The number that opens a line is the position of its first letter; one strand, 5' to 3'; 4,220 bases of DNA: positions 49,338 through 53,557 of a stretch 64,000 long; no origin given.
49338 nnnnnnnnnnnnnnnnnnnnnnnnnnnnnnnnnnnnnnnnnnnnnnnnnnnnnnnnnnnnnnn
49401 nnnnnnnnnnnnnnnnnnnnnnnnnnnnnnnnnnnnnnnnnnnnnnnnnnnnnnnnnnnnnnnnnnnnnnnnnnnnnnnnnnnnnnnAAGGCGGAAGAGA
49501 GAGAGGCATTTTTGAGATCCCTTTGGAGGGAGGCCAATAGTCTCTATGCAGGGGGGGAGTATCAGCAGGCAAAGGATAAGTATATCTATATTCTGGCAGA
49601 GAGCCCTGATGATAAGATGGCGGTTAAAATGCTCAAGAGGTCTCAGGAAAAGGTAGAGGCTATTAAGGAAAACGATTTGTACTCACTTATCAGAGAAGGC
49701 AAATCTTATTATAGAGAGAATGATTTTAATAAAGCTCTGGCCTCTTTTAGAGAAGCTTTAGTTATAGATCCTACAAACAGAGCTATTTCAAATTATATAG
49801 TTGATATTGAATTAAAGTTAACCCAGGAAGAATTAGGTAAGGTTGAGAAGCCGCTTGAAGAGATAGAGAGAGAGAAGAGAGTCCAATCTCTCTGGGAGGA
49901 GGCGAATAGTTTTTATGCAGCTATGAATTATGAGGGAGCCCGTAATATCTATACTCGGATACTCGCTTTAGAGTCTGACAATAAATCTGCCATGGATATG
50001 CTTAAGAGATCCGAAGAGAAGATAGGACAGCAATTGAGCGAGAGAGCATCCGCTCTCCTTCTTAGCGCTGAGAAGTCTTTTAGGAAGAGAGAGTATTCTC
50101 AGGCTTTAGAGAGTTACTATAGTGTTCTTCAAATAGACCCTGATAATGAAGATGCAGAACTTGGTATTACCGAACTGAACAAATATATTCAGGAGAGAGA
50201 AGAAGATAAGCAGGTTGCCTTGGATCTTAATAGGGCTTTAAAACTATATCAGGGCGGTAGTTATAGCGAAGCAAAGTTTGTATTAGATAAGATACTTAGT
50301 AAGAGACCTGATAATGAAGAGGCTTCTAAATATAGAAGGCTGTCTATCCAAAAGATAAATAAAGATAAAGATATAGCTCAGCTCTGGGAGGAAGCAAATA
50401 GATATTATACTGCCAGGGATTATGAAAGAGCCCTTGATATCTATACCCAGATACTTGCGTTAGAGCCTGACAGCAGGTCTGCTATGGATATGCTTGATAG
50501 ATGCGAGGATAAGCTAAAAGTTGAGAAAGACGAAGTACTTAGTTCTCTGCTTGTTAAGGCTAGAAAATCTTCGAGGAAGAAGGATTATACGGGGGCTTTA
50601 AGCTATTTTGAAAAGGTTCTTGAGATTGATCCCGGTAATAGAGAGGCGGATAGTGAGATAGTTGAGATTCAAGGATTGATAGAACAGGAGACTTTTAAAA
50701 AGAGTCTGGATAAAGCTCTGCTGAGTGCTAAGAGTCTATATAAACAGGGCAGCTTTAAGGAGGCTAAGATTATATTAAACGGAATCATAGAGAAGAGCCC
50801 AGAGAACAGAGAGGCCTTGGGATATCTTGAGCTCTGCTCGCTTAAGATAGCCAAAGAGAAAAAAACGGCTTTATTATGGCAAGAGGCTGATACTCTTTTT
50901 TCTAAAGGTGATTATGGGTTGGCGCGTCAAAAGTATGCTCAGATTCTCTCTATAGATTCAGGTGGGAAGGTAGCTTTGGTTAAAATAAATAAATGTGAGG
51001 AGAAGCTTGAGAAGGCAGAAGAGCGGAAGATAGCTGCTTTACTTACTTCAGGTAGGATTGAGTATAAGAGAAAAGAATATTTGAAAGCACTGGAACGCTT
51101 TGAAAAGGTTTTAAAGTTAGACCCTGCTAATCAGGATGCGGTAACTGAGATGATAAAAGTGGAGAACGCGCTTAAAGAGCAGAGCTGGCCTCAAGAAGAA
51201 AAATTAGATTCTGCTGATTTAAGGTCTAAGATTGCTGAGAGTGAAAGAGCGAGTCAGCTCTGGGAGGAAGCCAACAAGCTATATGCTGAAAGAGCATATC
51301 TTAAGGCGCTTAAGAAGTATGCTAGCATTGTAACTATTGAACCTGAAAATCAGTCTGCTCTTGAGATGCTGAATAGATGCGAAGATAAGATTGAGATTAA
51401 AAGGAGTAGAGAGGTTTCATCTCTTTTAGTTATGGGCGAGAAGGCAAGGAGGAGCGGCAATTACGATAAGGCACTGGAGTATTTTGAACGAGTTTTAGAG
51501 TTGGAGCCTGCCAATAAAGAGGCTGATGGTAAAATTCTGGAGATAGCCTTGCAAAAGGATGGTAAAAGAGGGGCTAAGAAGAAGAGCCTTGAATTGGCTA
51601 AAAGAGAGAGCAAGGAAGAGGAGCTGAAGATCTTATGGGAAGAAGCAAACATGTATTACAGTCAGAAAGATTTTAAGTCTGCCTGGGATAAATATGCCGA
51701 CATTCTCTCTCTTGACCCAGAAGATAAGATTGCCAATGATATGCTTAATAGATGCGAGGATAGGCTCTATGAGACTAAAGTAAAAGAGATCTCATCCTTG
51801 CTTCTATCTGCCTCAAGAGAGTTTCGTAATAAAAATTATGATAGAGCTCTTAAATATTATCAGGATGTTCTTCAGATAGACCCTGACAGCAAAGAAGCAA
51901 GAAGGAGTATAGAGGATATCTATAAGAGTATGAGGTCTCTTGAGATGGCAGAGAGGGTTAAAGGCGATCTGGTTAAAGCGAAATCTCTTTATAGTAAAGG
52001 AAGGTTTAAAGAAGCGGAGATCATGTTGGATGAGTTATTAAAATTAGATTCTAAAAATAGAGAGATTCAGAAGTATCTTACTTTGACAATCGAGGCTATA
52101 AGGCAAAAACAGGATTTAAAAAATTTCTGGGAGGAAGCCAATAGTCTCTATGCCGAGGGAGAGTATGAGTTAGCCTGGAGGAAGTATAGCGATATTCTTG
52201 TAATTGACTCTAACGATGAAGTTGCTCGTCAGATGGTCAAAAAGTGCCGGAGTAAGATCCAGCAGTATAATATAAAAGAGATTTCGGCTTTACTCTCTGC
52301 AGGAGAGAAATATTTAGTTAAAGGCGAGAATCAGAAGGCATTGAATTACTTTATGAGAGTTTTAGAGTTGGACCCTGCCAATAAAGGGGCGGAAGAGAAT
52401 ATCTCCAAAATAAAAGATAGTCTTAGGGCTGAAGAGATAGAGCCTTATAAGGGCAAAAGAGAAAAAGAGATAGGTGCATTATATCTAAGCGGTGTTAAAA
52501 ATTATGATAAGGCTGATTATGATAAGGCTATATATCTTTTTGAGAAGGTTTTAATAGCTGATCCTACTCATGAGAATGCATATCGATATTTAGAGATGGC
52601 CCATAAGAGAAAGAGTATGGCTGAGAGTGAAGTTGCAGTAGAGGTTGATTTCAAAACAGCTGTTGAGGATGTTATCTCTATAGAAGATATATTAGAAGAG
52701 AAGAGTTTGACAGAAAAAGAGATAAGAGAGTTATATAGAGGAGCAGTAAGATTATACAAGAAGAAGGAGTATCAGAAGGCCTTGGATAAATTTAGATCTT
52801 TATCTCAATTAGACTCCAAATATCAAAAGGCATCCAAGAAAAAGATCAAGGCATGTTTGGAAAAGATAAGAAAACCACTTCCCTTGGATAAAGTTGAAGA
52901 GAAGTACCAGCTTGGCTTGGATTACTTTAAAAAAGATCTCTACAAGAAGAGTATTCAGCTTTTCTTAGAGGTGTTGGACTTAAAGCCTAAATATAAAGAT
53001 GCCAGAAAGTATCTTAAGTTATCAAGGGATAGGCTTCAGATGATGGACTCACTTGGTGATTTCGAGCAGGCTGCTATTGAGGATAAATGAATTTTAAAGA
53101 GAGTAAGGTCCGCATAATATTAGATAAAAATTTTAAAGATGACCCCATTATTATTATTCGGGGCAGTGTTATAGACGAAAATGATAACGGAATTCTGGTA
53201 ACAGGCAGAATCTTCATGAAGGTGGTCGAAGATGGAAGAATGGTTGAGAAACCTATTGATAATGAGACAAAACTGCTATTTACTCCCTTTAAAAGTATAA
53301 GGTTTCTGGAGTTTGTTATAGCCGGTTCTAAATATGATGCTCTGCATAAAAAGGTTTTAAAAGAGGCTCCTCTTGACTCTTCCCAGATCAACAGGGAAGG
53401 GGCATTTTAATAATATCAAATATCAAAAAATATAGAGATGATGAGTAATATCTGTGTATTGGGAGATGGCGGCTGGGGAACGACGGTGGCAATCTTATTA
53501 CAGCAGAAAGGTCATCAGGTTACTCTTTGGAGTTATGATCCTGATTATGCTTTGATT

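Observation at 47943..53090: Secretin with a built-in ~1240-aa C-terminal TPR-like repeat tail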

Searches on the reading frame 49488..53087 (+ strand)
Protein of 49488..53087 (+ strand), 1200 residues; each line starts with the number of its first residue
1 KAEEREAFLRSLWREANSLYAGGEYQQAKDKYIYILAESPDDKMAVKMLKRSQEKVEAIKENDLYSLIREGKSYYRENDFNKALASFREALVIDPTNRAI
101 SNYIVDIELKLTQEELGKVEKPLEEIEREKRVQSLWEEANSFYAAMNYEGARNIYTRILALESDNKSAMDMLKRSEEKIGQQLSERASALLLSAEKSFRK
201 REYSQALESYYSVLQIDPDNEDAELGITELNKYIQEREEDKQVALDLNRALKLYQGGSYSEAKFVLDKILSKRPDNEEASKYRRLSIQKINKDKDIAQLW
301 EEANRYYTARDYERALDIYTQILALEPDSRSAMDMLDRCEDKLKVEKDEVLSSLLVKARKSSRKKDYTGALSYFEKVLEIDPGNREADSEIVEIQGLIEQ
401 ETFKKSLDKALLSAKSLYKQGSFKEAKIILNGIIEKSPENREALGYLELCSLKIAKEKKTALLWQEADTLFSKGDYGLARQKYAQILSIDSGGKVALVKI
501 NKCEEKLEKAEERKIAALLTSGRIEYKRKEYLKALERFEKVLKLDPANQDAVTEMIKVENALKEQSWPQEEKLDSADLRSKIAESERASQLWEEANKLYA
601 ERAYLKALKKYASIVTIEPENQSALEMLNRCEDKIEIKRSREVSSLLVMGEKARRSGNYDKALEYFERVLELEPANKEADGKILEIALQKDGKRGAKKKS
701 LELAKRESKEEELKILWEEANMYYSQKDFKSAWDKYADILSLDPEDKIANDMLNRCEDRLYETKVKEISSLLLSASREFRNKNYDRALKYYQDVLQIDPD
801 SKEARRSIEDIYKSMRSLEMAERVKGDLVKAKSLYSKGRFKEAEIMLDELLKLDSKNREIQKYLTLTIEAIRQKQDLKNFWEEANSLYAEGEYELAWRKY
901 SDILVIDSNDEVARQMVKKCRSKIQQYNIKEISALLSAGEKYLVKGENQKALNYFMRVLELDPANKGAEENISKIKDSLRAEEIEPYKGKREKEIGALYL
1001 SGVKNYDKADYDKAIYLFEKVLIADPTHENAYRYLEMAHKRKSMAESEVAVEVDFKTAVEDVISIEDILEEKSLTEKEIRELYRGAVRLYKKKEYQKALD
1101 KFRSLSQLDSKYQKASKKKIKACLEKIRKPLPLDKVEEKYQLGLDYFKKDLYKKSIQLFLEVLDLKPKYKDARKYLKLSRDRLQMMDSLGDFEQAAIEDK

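Call 49: predict_structure(alignment_id=A2)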
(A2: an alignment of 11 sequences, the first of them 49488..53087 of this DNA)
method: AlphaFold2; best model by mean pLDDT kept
length: 1200 residues; sequences in the alignment: 11
mean_pLDDT: 79.2   pTM: 0.27
mean pLDDT of the five models: 79.2, 78.8, 78.3, 77.0, 75.9
residues with pLDDT >= 90: 141; 70-90: 900; 50-70: 61; < 50: 98
segments of 3 or more residues with pLDDT < 50: 112-127, 565-576, 691-704, 983-991, 1046-1074, 1128-1133, 1192-1200
pLDDT, mean of each block of 10 residues (from residue 1): 80 94 89 91 91 84 83 88 89 82 82 41 45 81 82 83 78 83 82 83 84 84 83 76 84 85 88 83 85 81 84 86 83 85 76 83 82 85 82 79 77 84 85 80 84 81 83 83 82 74 81 81 83 85 82 85 46 42 70 86 85 81 79 78 84 81 90 82 74 33 56 87 87 89 85 86 81 90 89 88 88 86 88 90 92 88 91 88 90 89 88 91 85 87 86 89 85 81 43 70 84 87 74 82 54 25 25 56 82 78 71 74 62 67 88 88 81 91 72 42
secondary structure, 60 per line:
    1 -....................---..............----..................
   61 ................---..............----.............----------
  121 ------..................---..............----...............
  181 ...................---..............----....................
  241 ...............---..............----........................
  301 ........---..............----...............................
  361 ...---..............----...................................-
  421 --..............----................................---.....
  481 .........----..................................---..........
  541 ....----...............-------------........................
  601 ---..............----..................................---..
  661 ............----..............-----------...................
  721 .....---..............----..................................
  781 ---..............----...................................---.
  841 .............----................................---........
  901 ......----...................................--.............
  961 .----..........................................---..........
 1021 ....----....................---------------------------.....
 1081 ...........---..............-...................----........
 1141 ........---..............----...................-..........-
elements in order (helices of 4 or more, strands of 3 or more residues): H2-21 H25-38 H43-76 H80-93 H98-110 H127-144 H148-161 H166-199 H203-216 H221-255 H259-272 H277-308 H312-325 H330-363 H367-380 H385-419 H423-436 H441-472 H476-489 H494-527 H531-544 H549-563 H577-600 H604-617 H622-655 H659-672 H677-690 H702-725 H729-742 H747-780 H784-797 H802-836 H840-853 H858-889 H893-906 H911-945 H948-961 H966-1007 H1011-1024 H1029-1048 H1076-1091 H1095-1108 H1110-1128 H1133-1148 H1152-1165 H1170-1188 H1190-1199

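Call 52: fold_search(model_id=the predicted structure, library=pdb)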
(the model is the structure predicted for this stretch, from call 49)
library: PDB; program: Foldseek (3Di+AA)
matches with E <= 10: 1108; with E <= 0.001: 184
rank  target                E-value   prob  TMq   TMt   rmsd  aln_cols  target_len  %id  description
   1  8fgw_D                3.8e-12  1.00  0.06  0.06  69.8      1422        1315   13  Human IFT-A complex structures provide molecular insights into ciliary transport (released 2023-02-22)
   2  9rtt_Q                1.1e-11  1.00  0.07  0.08  64.7      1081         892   14  Activated Elongation Complex with IWS1 and ELOF1 (released 2025-09-03)
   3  9hvq_Q                1.3e-11  1.00  0.07  0.09  65.0      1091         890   14  Structure of the transcribing Pol II-DSIF-PAF-SPT6-RECQL5 complex (released 2025-07-16)
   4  8bbg_D                3.4e-11  1.00  0.06  0.06  61.2      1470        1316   14  Structure of the IFT-A complex; anterograde IFT-A train model (released 2022-12-21)
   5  8hmd_C                4.6e-11  1.00  0.07  0.06  66.9      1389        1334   13  base module state 2 of Tetrahymena IFT-A (released 2023-06-14)
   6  4buj_F                2.1e-10  1.00  0.07  0.07  71.7      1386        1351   12  Crystal structure of the S. cerevisiae Ski2-3-8 complex (released 2013-08-28)
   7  7dkh_A                5.6e-10  1.00  0.05  0.06  66.0      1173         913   13  Crystal structure of the Ctr9/Paf1/Cdc73/Rtf1 quaternary complex (released 2021-11-24)
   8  7qdr_B                1.2e-09  1.00  0.06  0.06  62.1      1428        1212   12  Apo human SKI complex in the closed state (released 2022-02-02)
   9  7xn7_q                1.6e-09  1.00  0.08  0.09  66.0      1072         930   14  RNA polymerase II elongation complex containing Spt4/5, Elf1, Spt6, Spn1 and Paf1C (released 2022-09-07)
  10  7dkh_I                2.0e-09  1.00  0.05  0.06  65.8      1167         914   14  Crystal structure of the Ctr9/Paf1/Cdc73/Rtf1 quaternary complex (released 2021-11-24)
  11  8dtf_A                2.9e-09  1.00  0.05  0.07  41.1       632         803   14  Cryo-EM structure of the full length Arabidopsis SPY with complete TPRs (released 2023-03-08)
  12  9g8r_B                2.9e-09  1.00  0.07  0.07  62.2      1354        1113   13  human SKI7-SKI238 complex in the open state (released 2024-10-16)
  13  7qdz_B                5.7e-09  1.00  0.06  0.06  61.7      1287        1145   12  80S-bound human SKI complex in the closed state (released 2022-02-09)
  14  8j8q_C                6.4e-09  1.00  0.07  0.09  65.3      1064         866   11  Structure of the four-component Paf1 complex from Saccharomyces eubayanus (released 2023-05-24)
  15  8dtg_A                1.9e-08  1.00  0.05  0.07  40.9       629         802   14  Cryo-EM structure of Arabidopsis SPY alternative conformation 1 (released 2023-03-08)
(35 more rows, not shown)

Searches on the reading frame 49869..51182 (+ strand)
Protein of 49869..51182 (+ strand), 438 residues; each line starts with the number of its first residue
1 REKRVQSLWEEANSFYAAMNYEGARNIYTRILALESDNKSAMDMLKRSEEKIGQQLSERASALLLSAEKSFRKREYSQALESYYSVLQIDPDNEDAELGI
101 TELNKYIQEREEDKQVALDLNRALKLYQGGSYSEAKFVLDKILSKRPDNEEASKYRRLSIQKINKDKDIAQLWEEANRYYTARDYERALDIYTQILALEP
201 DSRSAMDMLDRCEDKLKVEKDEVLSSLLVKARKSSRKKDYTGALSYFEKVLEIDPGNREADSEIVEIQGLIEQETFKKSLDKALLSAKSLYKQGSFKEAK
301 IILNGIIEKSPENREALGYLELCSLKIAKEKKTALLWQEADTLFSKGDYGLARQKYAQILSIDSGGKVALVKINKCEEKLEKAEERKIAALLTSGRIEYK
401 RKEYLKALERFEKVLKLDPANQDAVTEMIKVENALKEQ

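Call 66: predict_structure(alignment_id=A3)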
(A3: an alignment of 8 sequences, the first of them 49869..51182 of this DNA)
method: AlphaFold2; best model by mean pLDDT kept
length: 438 residues; sequences in the alignment: 8
mean_pLDDT: 92.1   pTM: 0.45
mean pLDDT of the five models: 92.1, 91.2, 90.8, 90.2, 89.4
residues with pLDDT >= 90: 352; 70-90: 84; 50-70: 2; < 50: 0
segments of 3 or more residues with pLDDT < 50: none
pLDDT, mean of each block of 10 residues (from residue 1): 85 92 93 90 93 92 94 92 95 93 91 93 95 96 94 96 94 97 96 95 95 94 94 94 96 93 93 89 93 92 92 91 91 91 90 91 81 90 86 91 91 89 90 87
secondary structure, 60 per line:
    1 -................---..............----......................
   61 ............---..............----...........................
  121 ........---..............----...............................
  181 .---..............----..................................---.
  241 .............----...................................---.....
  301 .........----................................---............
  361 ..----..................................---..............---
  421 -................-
elements in order: H2-17 H21-34 H39-72 H76-89 H94-128 H132-145 H150-181 H185-198 H203-236 H240-253 H258-292 H296-309 H314-345 H349-362 H367-400 H404-417 H422-437

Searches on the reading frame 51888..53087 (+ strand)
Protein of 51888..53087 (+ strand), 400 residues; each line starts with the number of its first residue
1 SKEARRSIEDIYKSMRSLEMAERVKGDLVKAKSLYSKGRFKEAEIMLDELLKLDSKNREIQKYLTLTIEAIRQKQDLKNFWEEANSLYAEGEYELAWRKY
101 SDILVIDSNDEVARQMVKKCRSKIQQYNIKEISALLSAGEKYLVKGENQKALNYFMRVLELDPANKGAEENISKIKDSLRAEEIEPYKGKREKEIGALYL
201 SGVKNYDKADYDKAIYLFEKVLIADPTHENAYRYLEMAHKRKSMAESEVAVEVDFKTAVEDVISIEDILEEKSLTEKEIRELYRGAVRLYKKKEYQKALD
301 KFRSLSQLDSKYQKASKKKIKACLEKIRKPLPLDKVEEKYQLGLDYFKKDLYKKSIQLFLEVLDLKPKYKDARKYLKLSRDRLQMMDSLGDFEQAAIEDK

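Call 57: find_homologous_proteins(query=window:51888-53087:+, max_evalue=0.00001)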
Query window:51888-53087:+ (400 aa): 2 proteins with E <= 0.00001 among 8000 candidates.
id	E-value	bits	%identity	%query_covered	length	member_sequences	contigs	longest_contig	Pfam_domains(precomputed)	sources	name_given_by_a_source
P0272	7.5e-80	287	47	60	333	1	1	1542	PF14559.13,PF00515.35,PF13424.13,PF13428.13,PF13181.13,PF07719.24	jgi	-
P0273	1.4e-12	66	22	55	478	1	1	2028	PF14853.13,PF13431.13,PF23914.2,PF13414.13,PF13176.13,PF13428.13,PF14559.13,PF24575.2,PF07219.20,PF13371.13,PF00515.35,PF12895.14,PF13424.13,PF13432.13,PF13181.13,PF07719.24,PF13174.13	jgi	jgi:tetratricopeptide (TPR) repeat protein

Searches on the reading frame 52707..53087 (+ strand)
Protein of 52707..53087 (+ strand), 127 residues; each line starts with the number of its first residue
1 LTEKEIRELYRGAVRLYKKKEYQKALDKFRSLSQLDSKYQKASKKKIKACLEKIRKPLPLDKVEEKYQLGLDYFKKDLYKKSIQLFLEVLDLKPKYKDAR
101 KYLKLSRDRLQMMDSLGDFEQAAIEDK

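Call 84: find_related_loci(query=A4, collection=metagenome_contigs, flank=8000)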
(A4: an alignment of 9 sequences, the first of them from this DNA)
Query A4 (127 aa) in metagenome_contigs; peptide patterns used: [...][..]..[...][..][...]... (x = any residue, [..] = any of these).
175 stretches matched a pattern; 4 encode a relative of the query (tblastn E <= 1e-3); 4 distinct loci.
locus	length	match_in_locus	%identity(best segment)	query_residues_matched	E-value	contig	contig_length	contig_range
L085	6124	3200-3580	83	1-127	4e-65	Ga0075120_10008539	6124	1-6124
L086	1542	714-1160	48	2-126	1e-38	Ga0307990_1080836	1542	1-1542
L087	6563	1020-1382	40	6-125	1e-26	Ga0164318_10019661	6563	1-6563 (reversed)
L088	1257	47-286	33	60-127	3e-6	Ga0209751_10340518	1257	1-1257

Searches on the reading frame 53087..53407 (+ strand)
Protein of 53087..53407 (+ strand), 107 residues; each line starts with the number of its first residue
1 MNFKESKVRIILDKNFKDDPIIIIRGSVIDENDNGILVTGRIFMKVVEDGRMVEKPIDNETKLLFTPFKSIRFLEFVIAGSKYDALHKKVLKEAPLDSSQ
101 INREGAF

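Call 3: search_protein_families(library=pfam, proteins=[window:53087-53407:+], max_evalue=0.1)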
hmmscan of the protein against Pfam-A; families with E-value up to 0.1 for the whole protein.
window:53087-53407:+ (107 aa): 0 families

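Call 4: search_protein_families(library=ncbifam, proteins=[window:53087-53407:+], max_evalue=0.1)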
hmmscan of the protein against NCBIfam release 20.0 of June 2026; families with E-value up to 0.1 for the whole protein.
window:53087-53407:+ (107 aa): 0 families

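Call 55: search_solved_structures(query=window:53087-53407:+, max_evalue=10)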
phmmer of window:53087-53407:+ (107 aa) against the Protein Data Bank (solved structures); distinct sequences matched with E-value up to 10: 4.
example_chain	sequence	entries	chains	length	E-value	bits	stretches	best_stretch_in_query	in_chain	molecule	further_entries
1v76_A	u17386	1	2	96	0.6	13.5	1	21-65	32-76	RNase P protein Ph1771p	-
2zae_A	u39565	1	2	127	1.1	12.6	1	21-64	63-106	Ribonuclease P protein component 1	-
2faw_A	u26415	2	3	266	1.3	12.5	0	11-48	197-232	glutamine cyclotransferase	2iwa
3i8o_A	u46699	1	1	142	1.3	12.5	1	9-94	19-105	KH domain-containing protein MJ1533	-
